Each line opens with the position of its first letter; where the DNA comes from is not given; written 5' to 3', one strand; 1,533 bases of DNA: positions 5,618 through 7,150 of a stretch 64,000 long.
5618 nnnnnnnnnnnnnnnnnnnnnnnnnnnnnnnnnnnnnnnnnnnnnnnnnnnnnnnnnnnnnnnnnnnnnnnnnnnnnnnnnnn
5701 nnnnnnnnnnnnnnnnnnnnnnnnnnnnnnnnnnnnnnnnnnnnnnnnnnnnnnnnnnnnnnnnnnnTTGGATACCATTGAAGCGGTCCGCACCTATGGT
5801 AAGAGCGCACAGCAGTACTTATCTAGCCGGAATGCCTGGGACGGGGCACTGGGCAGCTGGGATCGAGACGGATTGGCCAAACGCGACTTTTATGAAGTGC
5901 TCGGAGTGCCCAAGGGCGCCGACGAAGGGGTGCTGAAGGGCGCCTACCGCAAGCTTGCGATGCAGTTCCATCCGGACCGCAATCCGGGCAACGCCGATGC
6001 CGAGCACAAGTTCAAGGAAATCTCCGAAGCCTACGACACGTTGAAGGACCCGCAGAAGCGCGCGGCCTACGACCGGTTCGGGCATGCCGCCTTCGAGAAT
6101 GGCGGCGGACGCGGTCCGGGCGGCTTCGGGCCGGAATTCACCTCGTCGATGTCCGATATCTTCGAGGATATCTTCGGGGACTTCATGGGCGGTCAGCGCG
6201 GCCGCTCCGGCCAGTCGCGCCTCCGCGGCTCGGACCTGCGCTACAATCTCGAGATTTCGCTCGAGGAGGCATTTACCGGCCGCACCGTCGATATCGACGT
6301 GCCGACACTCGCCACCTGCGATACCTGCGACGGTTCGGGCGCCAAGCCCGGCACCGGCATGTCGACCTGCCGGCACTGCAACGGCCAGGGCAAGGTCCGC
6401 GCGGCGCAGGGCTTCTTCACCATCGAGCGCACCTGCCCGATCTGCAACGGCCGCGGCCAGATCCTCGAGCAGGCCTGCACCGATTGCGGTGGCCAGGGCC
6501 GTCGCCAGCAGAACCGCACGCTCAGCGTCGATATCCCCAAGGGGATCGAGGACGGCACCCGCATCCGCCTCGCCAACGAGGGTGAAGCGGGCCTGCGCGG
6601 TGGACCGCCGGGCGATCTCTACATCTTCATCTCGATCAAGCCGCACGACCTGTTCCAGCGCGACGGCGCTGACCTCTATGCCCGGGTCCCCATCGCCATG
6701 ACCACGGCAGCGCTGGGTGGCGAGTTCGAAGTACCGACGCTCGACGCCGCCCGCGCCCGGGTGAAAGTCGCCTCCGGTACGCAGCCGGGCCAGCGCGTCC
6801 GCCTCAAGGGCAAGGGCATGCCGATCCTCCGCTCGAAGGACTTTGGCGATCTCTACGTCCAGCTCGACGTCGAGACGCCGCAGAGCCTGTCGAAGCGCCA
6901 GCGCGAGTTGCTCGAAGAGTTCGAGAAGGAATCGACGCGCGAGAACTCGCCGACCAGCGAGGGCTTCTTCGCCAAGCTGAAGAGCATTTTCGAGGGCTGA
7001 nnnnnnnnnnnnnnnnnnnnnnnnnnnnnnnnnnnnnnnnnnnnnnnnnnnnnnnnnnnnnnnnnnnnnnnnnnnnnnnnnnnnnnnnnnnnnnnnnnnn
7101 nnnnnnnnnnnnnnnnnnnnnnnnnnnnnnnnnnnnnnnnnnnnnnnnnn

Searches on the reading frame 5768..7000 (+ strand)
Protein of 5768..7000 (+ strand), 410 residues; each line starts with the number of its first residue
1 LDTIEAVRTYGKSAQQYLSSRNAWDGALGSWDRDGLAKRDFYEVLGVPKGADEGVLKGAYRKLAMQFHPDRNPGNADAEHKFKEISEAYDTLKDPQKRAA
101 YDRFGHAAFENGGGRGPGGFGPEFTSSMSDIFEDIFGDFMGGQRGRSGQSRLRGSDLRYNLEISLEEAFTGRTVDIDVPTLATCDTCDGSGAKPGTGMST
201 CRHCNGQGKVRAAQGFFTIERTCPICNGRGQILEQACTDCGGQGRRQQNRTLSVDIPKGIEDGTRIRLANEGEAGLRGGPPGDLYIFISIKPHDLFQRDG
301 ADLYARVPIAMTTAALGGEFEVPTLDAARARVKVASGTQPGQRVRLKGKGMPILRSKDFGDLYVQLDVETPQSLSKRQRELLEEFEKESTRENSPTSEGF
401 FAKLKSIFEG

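Call 66: search_protein_families(library=ncbifam, max_evalue=1e-10, proteins=[window:5768-7000:+])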
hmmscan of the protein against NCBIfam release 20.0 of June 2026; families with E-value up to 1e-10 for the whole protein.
window:5768-7000:+ (410 aa): 11 families
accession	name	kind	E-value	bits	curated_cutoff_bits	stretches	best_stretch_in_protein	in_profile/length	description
NF008035.0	PRK10767.1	subfamily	6.2e-167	555.3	338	1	37-409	2-370/374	molecular chaperone DnaJ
TIGR02349.1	DnaJ_bact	equivalog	1.8e-128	428.9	377.2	1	40-388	1-353/354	molecular chaperone DnaJ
NF010894.0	PRK14301.1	equivalog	4.2e-126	420.9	548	1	37-392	2-354/373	chaperone protein DnaJ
NF010871.0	PRK14278.1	equivalog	8.9e-107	357.2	502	1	39-409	3-376/378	molecular chaperone DnaJ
NF010885.0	PRK14292.1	equivalog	6.8e-103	344.5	585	1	40-409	3-369/371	chaperone protein DnaJ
NF010872.0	PRK14279.1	equivalog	5e-94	315.6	556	1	37-387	7-377/394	molecular chaperone DnaJ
NF010874.0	PRK14281.1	equivalog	1.4e-91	307.6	619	1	38-408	2-396/397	chaperone protein DnaJ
NF007618.0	PRK10266.1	equivalog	3.2e-54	184.5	403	2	242-385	150-290/306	curved DNA-binding protein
NF010892.0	PRK14299.1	equivalog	7.6e-53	179.6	392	2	37-176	2-153/291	chaperone protein DnaJ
NF037946.1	terminal_TopJ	equivalog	9.5e-53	179.8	300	2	37-126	3-88/810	terminal organelle assembly protein TopJ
TIGR03835.1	termin_org_DnaJ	equivalog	7.2e-29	100.8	512.25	1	38-111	1-73/871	terminal organelle assembly protein TopJ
